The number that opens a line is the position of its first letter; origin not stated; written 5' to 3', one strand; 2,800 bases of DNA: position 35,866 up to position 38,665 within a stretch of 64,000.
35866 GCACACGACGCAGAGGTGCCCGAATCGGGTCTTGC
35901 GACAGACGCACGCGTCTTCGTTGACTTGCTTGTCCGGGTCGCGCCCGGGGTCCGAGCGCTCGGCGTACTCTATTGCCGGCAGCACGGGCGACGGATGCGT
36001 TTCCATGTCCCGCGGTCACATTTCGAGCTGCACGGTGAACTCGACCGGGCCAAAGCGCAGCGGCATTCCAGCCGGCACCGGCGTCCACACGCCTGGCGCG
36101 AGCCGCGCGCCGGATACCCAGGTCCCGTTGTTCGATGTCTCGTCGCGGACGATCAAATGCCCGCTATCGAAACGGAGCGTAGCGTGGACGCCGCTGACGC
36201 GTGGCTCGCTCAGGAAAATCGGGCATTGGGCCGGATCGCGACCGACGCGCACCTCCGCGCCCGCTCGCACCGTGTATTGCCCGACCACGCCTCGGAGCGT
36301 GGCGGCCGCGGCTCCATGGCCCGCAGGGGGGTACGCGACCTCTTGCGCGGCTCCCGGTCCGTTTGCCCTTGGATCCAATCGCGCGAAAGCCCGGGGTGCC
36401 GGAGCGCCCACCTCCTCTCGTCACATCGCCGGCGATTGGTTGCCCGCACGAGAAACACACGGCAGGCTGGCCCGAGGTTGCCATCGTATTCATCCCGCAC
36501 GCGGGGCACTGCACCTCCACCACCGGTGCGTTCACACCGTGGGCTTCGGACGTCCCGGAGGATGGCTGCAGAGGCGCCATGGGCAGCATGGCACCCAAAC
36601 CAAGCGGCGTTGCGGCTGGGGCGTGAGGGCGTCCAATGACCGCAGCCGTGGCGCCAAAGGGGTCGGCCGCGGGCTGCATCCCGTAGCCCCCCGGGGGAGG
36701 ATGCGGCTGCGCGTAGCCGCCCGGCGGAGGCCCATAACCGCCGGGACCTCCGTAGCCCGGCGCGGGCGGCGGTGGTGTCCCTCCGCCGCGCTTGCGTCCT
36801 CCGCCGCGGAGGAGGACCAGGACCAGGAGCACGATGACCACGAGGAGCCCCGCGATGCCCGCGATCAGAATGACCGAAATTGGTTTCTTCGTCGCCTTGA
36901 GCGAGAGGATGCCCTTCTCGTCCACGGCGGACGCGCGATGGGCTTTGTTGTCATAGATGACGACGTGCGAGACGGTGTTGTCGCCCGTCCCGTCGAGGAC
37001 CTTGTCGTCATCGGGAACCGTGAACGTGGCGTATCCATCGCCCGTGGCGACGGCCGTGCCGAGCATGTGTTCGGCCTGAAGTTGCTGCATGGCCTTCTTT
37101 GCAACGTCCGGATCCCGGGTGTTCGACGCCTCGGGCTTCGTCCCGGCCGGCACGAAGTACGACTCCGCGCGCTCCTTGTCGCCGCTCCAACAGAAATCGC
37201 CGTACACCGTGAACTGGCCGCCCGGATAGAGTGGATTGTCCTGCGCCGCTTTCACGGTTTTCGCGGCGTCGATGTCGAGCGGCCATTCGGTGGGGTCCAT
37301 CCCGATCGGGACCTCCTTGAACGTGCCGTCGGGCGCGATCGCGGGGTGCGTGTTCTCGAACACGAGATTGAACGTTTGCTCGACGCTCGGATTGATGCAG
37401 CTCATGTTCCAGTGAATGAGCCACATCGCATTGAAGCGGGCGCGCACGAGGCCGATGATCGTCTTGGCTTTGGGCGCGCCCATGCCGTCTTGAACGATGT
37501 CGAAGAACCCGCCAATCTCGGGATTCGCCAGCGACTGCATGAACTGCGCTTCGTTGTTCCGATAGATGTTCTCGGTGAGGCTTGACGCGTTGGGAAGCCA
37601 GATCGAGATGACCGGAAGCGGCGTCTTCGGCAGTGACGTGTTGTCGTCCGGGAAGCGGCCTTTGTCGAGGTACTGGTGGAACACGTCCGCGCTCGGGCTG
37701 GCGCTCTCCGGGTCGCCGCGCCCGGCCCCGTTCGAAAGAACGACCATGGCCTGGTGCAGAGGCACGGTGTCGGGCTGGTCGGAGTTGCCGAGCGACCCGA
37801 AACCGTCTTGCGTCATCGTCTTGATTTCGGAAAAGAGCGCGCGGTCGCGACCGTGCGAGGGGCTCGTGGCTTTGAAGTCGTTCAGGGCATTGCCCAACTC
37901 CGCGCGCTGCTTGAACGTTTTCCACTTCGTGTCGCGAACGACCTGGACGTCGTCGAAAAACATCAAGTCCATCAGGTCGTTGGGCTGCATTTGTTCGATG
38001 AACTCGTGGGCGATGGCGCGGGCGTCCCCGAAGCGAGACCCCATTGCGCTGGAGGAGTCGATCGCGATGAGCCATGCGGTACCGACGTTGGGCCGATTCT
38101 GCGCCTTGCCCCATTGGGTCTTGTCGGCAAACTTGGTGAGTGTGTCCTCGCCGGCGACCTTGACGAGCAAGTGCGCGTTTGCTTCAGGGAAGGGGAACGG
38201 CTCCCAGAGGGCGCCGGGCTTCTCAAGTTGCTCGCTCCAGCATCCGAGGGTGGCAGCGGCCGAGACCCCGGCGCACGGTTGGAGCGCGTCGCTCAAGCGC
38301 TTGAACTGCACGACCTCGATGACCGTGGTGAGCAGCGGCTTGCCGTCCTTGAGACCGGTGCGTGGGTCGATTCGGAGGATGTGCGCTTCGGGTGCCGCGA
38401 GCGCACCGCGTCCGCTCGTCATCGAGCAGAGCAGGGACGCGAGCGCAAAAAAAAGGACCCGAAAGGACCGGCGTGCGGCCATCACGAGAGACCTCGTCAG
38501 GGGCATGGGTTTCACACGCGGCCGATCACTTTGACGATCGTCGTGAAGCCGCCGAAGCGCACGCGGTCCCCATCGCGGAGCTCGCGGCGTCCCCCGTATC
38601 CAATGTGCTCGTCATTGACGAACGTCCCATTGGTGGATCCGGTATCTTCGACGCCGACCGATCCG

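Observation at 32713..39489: Tight FHA / transmembrane-vWA / PP2C operon plus a second vWA lipoprotein: a candidate outside-in phospho-threonine signalling module with no cognate kinase in the operon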

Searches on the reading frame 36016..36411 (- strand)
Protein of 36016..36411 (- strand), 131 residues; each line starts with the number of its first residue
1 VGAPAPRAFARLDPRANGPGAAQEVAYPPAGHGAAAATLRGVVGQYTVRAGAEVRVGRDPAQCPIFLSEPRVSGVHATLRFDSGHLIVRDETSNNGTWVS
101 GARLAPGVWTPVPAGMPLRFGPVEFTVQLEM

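Call 4: search_protein_families(library=pfam, proteins=[window:36016-36411:-], max_evalue=0.01)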
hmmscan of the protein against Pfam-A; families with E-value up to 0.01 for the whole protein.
window:36016-36411:- (131 aa): 2 families
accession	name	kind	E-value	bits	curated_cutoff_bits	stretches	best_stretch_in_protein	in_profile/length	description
PF00498.31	FHA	-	2.4e-13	50.7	20.7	1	54-121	1-67/67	FHA domain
PF16697.10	Yop-YscD_cpl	-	3.7e-09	37.2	33.2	1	51-128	16-91/94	Inner membrane component of T3SS, cytoplasmic domain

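Call 61: search_protein_families(library=ncbifam, proteins=[window:36016-36408:-], max_evalue=0.01)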
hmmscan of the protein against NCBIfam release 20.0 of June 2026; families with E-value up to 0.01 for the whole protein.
window:36016-36408:- (130 aa): 4 families
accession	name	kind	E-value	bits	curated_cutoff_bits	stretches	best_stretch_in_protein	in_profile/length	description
NF049868.1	FhaB_Rv0019c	equivalog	9.5e-08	32.2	125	1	50-121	85-153/158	FHA domain-containing protein FhaB/FipA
TIGR03354.1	VI_FHA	hypoth_equivalog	1.3e-05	25.3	120.25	1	44-128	18-103/420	type VI secretion system-associated FHA domain protein TagH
NF041660.2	oxygluDhInhib_OdhI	equivalog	0.0016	18.3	200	1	54-99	59-103/130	oxoglutarate dehydrogenase inhibitor Odhl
TIGR02500.1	type_III_yscD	equivalog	0.0043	16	86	1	50-123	20-89/413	type III secretion system inner membrane ring subunit SctD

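Call 62: search_protein_families(library=padloc, proteins=[window:36016-36408:-], max_evalue=0.01)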
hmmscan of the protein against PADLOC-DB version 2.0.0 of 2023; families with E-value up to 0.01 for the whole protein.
window:36016-36408:- (130 aa): 0 families

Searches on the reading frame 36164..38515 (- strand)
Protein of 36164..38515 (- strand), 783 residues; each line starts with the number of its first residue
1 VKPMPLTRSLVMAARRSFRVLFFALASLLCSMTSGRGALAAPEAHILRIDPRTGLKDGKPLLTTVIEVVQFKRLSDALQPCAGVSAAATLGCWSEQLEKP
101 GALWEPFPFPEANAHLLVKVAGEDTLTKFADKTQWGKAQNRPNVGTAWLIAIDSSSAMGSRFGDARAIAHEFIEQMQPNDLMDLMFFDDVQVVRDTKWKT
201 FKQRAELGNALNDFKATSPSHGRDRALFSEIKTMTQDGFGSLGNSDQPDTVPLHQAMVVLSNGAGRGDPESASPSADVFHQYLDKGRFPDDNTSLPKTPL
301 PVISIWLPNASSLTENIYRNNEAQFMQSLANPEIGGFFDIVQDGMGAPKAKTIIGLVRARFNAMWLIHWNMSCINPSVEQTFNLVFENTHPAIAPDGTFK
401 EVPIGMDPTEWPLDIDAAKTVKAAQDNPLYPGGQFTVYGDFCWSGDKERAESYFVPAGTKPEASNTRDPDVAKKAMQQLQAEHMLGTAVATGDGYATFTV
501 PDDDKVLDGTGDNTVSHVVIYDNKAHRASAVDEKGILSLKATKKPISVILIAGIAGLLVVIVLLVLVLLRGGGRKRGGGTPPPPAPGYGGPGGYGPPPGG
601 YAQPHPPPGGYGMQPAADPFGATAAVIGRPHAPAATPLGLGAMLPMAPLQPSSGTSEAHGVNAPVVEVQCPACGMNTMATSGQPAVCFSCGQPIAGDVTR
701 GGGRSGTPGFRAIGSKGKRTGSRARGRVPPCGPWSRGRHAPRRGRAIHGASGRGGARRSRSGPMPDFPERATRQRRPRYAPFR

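Call 4: search_protein_families(library=pfam, proteins=[window:36164-38515:-], max_evalue=0.01)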
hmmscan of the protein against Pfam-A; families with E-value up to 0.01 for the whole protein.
window:36164-38515:- (783 aa): 0 families

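Call 61: search_protein_families(library=ncbifam, proteins=[window:36412-38515:-], max_evalue=0.01)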
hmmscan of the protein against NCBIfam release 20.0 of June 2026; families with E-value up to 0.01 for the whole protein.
window:36412-38515:- (701 aa): 1 family
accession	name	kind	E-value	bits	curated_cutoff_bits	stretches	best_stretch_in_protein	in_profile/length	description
TIGR03436.1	acidobact_VWFA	subfamily_domain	0.0095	15.4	81.25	0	125-225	42-145/324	VWA domain-containing protein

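Call 62: search_protein_families(library=padloc, proteins=[window:36412-38515:-], max_evalue=0.01)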
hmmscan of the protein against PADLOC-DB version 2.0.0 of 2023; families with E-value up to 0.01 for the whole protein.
window:36412-38515:- (701 aa): 0 families

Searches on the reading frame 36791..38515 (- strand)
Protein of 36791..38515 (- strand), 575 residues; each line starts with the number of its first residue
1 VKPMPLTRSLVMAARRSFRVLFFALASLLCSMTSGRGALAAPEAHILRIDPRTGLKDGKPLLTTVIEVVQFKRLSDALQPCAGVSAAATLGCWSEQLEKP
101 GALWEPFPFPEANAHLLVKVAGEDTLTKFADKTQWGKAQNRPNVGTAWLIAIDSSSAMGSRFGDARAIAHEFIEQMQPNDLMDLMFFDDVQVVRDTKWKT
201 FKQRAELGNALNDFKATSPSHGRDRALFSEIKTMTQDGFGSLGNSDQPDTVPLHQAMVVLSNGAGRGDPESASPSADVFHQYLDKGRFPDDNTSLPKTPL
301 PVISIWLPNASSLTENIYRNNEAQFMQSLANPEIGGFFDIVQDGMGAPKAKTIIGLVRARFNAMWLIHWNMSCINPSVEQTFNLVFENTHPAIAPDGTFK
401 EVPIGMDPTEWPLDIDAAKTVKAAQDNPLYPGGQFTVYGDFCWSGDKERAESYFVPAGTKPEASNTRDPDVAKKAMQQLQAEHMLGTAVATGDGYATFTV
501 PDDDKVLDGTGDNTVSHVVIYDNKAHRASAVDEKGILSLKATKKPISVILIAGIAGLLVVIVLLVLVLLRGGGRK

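Call 24: search_protein_representatives(protein=window:36791-38515:-)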
Query: 575 residues. Proteins with E-value up to 0.001 (for the whole library): 213; up to 1e-10: 168; up to 1e-30: 88. The best 150 are listed.
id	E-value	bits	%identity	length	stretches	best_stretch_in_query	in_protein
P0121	7.7e-230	780.8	70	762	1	91-575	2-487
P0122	1.7e-201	687.2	56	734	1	20-575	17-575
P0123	3.4e-190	649.9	55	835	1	34-573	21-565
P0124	5.3e-165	566.8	48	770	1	22-574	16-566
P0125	9.9e-164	562.6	48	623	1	20-575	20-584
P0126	1.4e-152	525.8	46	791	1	16-573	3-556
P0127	2.4e-149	515.0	44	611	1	13-575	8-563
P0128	7.0e-139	480.5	50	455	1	15-459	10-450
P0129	6.0e-137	474.1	44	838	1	22-573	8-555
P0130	8.9e-134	463.7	43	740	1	25-574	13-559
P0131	3.5e-130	451.8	40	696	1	30-575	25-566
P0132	8.1e-121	420.9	37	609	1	35-571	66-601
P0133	4.3e-117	408.6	40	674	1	20-573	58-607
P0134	1.4e-113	397.0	56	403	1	250-560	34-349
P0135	8.5e-113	394.4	39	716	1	38-574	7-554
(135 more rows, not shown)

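Call 27: find_related_loci(query=A2, collection=genome_contigs, flank=8000)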
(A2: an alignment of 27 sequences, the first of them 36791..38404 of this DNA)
Query A2 (538 aa) in genome_contigs; peptide patterns used: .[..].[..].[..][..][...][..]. (x = any residue, [..] = any of these).
296 stretches matched a pattern; 272 encode a relative of the query (tblastn E <= 1e-3); the best 80 are kept; 80 distinct loci.
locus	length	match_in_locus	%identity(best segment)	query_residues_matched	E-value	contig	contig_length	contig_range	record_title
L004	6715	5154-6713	91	1-520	0e+0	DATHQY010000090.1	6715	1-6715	MAG TPA_asm: Polyangiaceae bacterium isolate SMAG_U12751 k141_1545236, whole genome shotgun sequence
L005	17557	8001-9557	86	1-518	0e+0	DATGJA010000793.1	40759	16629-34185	MAG TPA_asm: Polyangiaceae bacterium isolate SMAG_U9821 k141_1299444, whole genome shotgun sequence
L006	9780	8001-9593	82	3-532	0e+0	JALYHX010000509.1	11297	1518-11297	MAG: Myxococcota bacterium isolate HIE bin10 SD1475-77_k127_946319, whole genome shotgun sequence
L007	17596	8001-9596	82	1-532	0e+0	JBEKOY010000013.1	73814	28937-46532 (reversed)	MAG: Polyangiaceae bacterium isolate SPRUCE 451 SPRUCE_451_13, whole genome shotgun sequence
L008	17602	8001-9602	81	1-532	0e+0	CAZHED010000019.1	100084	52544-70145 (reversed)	MAG TPA_asm: uncultured Polyangiaceae bacterium isolate binchicken_co54_265 genome assembly, contig: NODE_264_length_100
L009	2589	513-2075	83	1-519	0e+0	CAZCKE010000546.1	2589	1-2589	MAG TPA_asm: uncultured Tepidisphaeraceae bacterium isolate SRP273308_co1_284 genome assembly, contig: NODE_113705_lengt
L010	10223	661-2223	83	1-519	0e+0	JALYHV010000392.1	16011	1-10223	MAG: Myxococcota bacterium isolate HIE bin8 SD1475-77_k127_69376, whole genome shotgun sequence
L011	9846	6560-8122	85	1-519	0e+0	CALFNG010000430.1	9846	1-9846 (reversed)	MAG TPA_asm: uncultured Myxococcales bacterium isolate ERR1035438_bin.42_CONCOCT_v1.1_MAG genome assembly, contig: ERZ17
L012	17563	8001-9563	82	1-519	0e+0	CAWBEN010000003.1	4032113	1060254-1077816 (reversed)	MAG: uncultured delta proteobacterium isolate MFD01213.bin.3.422 genome assembly, contig: contig_211, whole genome shotg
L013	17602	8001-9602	80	1-532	0e+0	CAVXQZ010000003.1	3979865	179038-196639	MAG: uncultured delta proteobacterium isolate MFD01223.bin.1.14 genome assembly, contig: contig_3138, whole genome shotg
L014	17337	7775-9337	83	1-519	0e+0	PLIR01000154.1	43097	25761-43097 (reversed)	MAG: Myxococcales bacterium isolate palsa_1106 73.20110800_P3S.24_contig_3527, whole genome shotgun sequence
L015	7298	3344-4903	81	1-519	0e+0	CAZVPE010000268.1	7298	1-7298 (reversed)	MAG TPA_asm: uncultured Polyangiaceae bacterium isolate binchicken_co54_122 genome assembly, contig: NODE_18691_length_7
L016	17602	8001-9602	80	1-532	0e+0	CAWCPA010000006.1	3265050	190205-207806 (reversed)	MAG: uncultured delta proteobacterium isolate MFD09495.bin.1.134 genome assembly, contig: contig_421, whole genome shotg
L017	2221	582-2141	81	1-519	0e+0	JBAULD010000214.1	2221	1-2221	MAG: Polyangiaceae bacterium isolate MFD04780_ilm_asm_bin14 k127_128392, whole genome shotgun sequence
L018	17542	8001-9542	81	1-510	0e+0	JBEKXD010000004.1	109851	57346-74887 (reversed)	MAG: Polyangiaceae bacterium isolate SPRUCE 643 SPRUCE_643_4, whole genome shotgun sequence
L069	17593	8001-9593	48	1-533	6e-168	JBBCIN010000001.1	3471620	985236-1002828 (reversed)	MAG: Pseudomonadota bacterium isolate S7_metab_bin.80 s56.ctg000057l, whole genome shotgun sequence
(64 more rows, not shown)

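Call 32: predict_structure(alignment_id=A2)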
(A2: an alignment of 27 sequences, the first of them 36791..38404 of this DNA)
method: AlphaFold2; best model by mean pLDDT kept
length: 538 residues; sequences in the alignment: 27
mean_pLDDT: 86.0   pTM: 0.81
mean pLDDT of the five models: 86.0, 85.0, 84.7, 84.3, 83.8
residues with pLDDT >= 90: 280; 70-90: 198; 50-70: 47; < 50: 13
segments of 3 or more residues with pLDDT < 50: 208-211, 426-429, 535-538
pLDDT, mean of each block of 10 residues (from residue 1): 83 77 87 91 88 92 92 94 88 94 91 95 95 97 95 92 96 94 84 90 65 82 89 80 88 77 95 73 88 92 95 95 95 86 92 93 83 83 93 93 87 88 55 61 77 92 91 87 85 72 85 69 81 55
secondary structure, 60 per line:
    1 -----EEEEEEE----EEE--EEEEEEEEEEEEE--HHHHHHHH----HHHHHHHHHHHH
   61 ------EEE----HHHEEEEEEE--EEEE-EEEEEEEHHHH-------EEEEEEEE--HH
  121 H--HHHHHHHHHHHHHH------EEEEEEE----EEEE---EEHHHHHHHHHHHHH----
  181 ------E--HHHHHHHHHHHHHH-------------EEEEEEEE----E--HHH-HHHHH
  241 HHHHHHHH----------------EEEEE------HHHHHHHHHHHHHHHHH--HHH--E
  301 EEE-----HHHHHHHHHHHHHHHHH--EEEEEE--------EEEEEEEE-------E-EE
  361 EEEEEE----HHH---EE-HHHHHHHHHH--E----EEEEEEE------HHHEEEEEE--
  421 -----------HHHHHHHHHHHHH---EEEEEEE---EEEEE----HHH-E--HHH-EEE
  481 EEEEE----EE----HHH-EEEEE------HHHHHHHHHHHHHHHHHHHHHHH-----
elements in order: E6-12 E17-19 E22-34 H37-44 H49-60 E67-69 E77-83 E86-89 E91-97 H98-101 E109-116 H124-137 E144-150 E155-158 H164-176 H190-203 E217-224 H236-248 E265-269 H276-292 E300-303 H309-325 E328-333 E342-349 E359-366 H380-389 E397-403 E413-418 H432-444 E448-454 E458-462 E478-485 E500-504 H511-533

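Call 35: search_protein_families(library=pfam, proteins=[L069:11436-14570:+, L069:10597-11409:-, L069:6600-7859:+, L069:7911-10160:+, L069:5088-5858:+], max_evalue=0.001)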
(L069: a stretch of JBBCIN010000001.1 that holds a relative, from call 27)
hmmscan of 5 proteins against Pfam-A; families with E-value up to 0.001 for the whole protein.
L069:11436-14570:+ (1044 aa): 6 families
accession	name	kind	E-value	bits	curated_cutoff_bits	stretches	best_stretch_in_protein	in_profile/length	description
PF00498.31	FHA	-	3.7e-40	136.6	20.7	3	295-360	2-67/67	FHA domain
PF00005.33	ABC_tran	-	4.5e-33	115.2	25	1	413-565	1-137/137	ABC transporter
PF01061.29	ABC2_membrane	-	1.2e-22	80.9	26.9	1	725-959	2-208/211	ABC-2 type transporter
PF16697.10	Yop-YscD_cpl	-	4.3e-22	78.6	33.2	2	291-369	16-93/94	Inner membrane component of T3SS, cytoplasmic domain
PF12698.13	ABC2_membrane_3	-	1.8e-12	47.5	31.6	1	808-958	165-316/347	ABC-2 family transporter protein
PF13481.12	AAA_25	-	0.00021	21.4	27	0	421-443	30-53/195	AAA domain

L069:10597-11409:- (270 aa): 5 families
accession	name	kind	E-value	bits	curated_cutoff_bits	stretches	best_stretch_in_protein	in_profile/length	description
PF13649.12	Methyltransf_25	-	2.2e-10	41.5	27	1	50-145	1-97/97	Methyltransferase domain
PF08241.18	Methyltransf_11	-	4.9e-07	30.7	21.2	1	55-149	5-95/95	Methyltransferase domain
PF08242.18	Methyltransf_12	-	5.9e-07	30.6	30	1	55-147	5-98/98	Methyltransferase domain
PF13847.12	Methyltransf_31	-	9.3e-06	25.8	27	1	49-153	6-113/145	Methyltransferase domain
PF13489.12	Methyltransf_23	-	1.6e-05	25.1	27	1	40-238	16-162/164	Methyltransferase domain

L069:6600-7859:+ (419 aa): 3 families
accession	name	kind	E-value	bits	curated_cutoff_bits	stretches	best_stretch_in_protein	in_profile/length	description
PF00498.31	FHA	-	3.2e-13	50.3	20.7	1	340-410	2-67/67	FHA domain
PF13240.11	Zn_Ribbon_1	-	1.2e-06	28.6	25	1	20-41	2-23/23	zinc-ribbon domain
PF12773.13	DZR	-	0.0001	22.8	27.3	1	20-38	27-45/45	Double zinc ribbon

L069:7911-10160:+ (749 aa): 2 families
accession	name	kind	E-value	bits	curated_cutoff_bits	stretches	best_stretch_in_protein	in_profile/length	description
PF00498.31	FHA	-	4e-13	50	20.7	1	674-740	2-67/67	FHA domain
PF16697.10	Yop-YscD_cpl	-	4.9e-09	36.8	33.2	1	663-745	9-89/94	Inner membrane component of T3SS, cytoplasmic domain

L069:5088-5858:+ (256 aa): 0 families

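Call 36: fold_search(model_id=the predicted structure, library=pdb)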
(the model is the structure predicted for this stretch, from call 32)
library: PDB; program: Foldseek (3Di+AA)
matches with E <= 10: 1748; with E <= 0.001: 84
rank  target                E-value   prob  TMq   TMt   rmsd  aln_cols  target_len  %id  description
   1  8s05_A                1.5e-07  1.00  0.24  0.33  18.4       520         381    8  ArnAB complex an archaeal ortholog of the Sec23/24 core motif (released 2025-10-29)
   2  9c4f_I                6.1e-07  1.00  0.26  0.65   5.5       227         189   13  Infectious B19V capsid (released 2024-10-16)
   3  6fpz_A                7.3e-07  1.00  0.27  0.25  10.3       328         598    9  Inter-alpha-inhibitor heavy chain 1, D298A (released 2019-02-27)
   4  1jlm                  1.4e-06  1.00  0.25  0.63   5.9       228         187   15  I-DOMAIN FROM INTEGRIN CR3, MN2+ BOUND (released 1997-01-11)
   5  6fpy_A                1.4e-06  1.00  0.29  0.26   9.8       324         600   11  Inter-alpha-inhibitor heavy chain 1, wild type (released 2019-02-27)
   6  6fpy_B                1.7e-06  1.00  0.28  0.26   9.5       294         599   10  Inter-alpha-inhibitor heavy chain 1, wild type (released 2019-02-27)
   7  8ft6                  3.7e-06  1.00  0.27  0.53   4.2       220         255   12  The von Willebrand factor A domain of human capillary morphogenesis gene II, flexibly fused to the 1TEL crystallization  (released 2023-03-22)
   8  1atz_B                3.7e-06  1.00  0.26  0.66   4.8       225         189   12  HUMAN VON WILLEBRAND FACTOR A3 DOMAIN (released 1998-02-25)
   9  1shu                  3.9e-06  1.00  0.26  0.68   5.0       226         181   12  Crystal Structure of the von Willebrand factor A domain of human capillary morphogenesis protein 2: an anthrax toxin rec (released 2004-04-13)
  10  1qc5_A                4.1e-06  1.00  0.28  0.70   4.7       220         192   13  I Domain from Integrin Alpha1-Beta1 (released 2000-05-17)
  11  1v7p_C                8.5e-06  1.00  0.28  0.69   4.5       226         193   14  Structure of EMS16-alpha2-I domain complex (released 2004-09-07)
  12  8if4_A                8.5e-06  1.00  0.28  0.17  17.2       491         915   12  Structure of human alpha-2/delta-1 without mirogabalin (released 2023-04-05)
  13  7mix_D                8.5e-06  1.00  0.27  0.16  17.1       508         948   11  Human N-type voltage-gated calcium channel Cav2.2 in the presence of ziconotide at 3.0 Angstrom resolution (released 2021-07-07)
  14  7jtn_A                1.1e-05  1.00  0.22  0.18  12.9       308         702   10  Human Complement Factor B Inhibited by a Slow Off-Rate Modified Aptamer of 29 Bases (released 2020-12-09)
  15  7o4i_6                1.1e-05  1.00  0.23  0.33   7.0       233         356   12  Yeast RNA polymerase II transcription pre-initiation complex with initial transcription bubble (released 2021-06-16)
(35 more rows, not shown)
